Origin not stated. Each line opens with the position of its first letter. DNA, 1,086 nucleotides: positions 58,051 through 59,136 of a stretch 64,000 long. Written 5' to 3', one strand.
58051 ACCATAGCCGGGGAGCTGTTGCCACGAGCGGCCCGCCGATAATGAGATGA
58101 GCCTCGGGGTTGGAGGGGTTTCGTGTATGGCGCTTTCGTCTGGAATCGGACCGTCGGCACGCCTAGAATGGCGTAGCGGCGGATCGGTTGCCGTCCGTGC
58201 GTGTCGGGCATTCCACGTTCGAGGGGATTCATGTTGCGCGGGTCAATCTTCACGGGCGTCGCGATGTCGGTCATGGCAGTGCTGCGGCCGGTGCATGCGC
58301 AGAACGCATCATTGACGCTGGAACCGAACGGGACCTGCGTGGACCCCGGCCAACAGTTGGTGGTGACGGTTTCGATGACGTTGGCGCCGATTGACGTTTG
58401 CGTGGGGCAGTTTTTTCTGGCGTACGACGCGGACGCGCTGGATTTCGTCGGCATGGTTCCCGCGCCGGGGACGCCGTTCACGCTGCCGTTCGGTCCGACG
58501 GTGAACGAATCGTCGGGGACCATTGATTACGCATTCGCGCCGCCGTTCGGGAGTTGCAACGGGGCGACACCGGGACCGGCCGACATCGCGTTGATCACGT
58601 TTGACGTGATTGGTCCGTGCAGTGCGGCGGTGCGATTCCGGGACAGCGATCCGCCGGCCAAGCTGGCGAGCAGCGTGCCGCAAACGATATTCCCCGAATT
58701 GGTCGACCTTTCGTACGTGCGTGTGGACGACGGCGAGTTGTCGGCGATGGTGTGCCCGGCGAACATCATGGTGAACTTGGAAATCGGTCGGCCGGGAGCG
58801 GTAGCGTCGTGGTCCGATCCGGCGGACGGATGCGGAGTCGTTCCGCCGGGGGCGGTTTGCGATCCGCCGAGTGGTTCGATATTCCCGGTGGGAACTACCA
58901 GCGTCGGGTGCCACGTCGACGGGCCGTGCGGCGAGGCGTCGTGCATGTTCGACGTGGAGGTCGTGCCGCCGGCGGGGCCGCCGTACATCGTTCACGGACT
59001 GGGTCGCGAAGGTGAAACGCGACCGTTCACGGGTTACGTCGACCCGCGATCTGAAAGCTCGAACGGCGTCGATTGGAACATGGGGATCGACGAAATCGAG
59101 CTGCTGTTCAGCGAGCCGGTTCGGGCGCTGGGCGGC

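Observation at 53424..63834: Candidate cohesin/dockerin-based cell-surface assembly locus with two giant beta-helix proteins, a cohesin-HYR-dockerin adaptor and a lone Flp pilin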

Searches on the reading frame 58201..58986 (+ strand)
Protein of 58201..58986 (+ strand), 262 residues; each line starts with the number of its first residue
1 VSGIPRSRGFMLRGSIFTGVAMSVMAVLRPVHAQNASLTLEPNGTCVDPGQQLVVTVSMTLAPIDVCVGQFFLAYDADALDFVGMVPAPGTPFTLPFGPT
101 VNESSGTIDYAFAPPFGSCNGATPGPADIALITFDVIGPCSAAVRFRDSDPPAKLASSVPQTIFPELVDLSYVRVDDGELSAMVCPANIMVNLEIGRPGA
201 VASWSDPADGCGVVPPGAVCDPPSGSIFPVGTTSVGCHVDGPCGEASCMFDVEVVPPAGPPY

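Call 41: find_homologous_proteins(query=window:58201-58986:+, max_evalue=0.01)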
Query window:58201-58986:+: 1528 candidates shared short words with the query, none scored E <= 0.01.

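Call 53: search_protein_representatives(alignment_id=A2)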
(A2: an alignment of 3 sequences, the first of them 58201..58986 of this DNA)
Query: 3 sequences, 255 profile positions. Proteins with E-value up to 0.001 (for the whole library): 15679; up to 1e-10: 6621; up to 1e-30: 1468. The best 150 are listed.
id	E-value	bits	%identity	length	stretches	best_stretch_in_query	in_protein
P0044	0.0e+00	1384.7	-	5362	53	167-250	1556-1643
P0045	0.0e+00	1127.8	-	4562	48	166-250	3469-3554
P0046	0.0e+00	1029.1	-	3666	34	167-251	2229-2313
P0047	4.5e-293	983.2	-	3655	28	167-248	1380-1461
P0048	3.7e-251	845.9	-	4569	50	167-254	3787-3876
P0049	4.6e-246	829.1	-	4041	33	167-250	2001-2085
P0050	8.6e-245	825.0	-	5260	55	167-248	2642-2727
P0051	3.4e-236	796.8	-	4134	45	167-249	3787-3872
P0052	1.0e-227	769.0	-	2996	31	167-249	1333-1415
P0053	4.8e-218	737.3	-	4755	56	168-248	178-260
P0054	1.7e-214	725.7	-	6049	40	167-249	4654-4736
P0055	1.1e-213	723.0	-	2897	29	167-251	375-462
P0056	4.7e-202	684.9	-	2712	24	167-248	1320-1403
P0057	8.4e-200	677.6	-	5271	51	177-251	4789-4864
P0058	1.3e-193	657.3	-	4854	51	167-248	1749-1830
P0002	1.4e-125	434.3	-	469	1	1-255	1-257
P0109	2.3e-111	387.7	-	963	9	167-249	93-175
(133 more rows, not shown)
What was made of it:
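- Checked: A profile of the three orthologues hits more than 15,000 proteins over profile positions about 167-250 (call 53).
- Tried and rejected: It said nothing about the distribution of the cohesin (call 53).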

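Call 57: search_protein_families(library=pfam, proteins=[P0109], max_evalue=1)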
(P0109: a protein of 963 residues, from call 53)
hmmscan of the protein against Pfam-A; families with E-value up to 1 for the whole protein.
P0109 (963 aa): 9 families
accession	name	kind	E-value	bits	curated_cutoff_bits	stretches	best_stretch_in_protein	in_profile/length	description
PF02494.22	HYR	-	1.1e-103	340.1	21.7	9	653-731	2-81/81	HYR domain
PF05345.18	He_PIG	-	3.6e-05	24.5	24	0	305-333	68-96/96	Putative Ig domain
PF19077.6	Big_13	-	0.00087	20.2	27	0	150-174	75-100/102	Bacterial Ig-like domain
PF10651.15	BppU_N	-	0.0018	18.4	23.1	0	313-351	20-58/142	BppU N-terminal domain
PF12437.13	GSIII_N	-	0.0093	16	25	0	128-159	88-119/160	Glutamine synthetase type III N terminal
PF02012.26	BNR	-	0.012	16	27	0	771-780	1-10/12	BNR/Asp-box repeat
PF17936.7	Big_6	-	0.1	13.3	27.6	0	151-176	59-83/83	Bacterial Ig domain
PF21471.3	Reelin_subrepeat-B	-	0.16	12.2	27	0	862-892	54-77/127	Reelin subrepeat B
PF18981.6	InlK_D3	-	0.2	12.2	25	0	626-651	49-75/75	Internalin K domain (D3/D4)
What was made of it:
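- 58744..58962 (+): B, HYR domain (residues 182-254). The orthologue profile hits more than 15,000 proteins in this stretch; one of them (P0109) carries nine Pfam HYR domains (calls 53, 57).
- On HYR (Pfam PF02494): The orthologue profile hits more than 15,000 proteins over the same stretch; one of them (P0109) carries nine Pfam HYR domains (calls 53, 57).
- HYR is confirmed (calls 53, 57).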

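Call 59: search_solved_structures(query=A2, max_evalue=1, show_alignments=2)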
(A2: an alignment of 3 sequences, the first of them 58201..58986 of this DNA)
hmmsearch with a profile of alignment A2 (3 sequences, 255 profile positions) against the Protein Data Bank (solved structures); distinct sequences matched with E-value up to 1: 5.
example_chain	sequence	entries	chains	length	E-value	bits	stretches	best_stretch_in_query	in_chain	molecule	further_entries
5g5d_A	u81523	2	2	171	0.033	16.9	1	30-92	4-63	CELLULOSOME ANCHORING PROTEIN COHESIN REGION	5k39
4ums_A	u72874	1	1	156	0.11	15.2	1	42-136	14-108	CELLULOSOMAL ANCHORING SCAFFOLDIN B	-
1g1k_A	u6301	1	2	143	0.17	14.6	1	41-105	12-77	SCAFFOLDING PROTEIN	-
2vn5_A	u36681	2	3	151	0.21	14.3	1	42-104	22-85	SCAFFOLDING PROTEIN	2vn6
3kcp_A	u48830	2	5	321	0.58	12.9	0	40-83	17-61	Cellulosomal-scaffolding protein A | Cellulosome anchoring protein cohesin region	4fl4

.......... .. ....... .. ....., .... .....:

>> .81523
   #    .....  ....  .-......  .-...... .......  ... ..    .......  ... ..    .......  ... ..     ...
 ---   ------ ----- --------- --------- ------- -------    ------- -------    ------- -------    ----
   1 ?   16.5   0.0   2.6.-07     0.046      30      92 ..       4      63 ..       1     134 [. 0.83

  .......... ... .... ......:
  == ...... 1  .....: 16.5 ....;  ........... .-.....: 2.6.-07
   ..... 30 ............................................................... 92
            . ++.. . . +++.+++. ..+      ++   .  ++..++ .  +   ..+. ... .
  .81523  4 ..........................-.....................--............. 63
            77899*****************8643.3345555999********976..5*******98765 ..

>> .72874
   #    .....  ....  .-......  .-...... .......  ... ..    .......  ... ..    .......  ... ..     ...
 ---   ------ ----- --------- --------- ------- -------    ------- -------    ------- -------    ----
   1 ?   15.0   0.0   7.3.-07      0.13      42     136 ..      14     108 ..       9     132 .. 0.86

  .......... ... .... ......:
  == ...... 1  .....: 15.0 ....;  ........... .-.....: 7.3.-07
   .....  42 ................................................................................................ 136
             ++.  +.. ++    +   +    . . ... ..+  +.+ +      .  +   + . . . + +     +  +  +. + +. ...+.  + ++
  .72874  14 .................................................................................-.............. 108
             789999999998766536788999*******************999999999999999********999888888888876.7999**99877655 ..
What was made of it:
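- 58333..58620 (+): B, cohesin domain (residues 45-140). The five best PDB profile hits are all cohesins (call 59).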

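Call 78: find_related_loci(query=A2, collection=metagenome_contigs, flank=8000)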
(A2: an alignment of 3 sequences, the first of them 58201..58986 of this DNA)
Query A2 (262 aa) in metagenome_contigs; peptide patterns used: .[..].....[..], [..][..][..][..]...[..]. (x = any residue, [..] = any of these).
284 stretches matched a pattern, but none encodes a relative of the query by tblastn (E <= 1e-3).
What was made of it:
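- Tried and rejected: The scan with the cohesin-HYR alignment found no relative (call 78).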
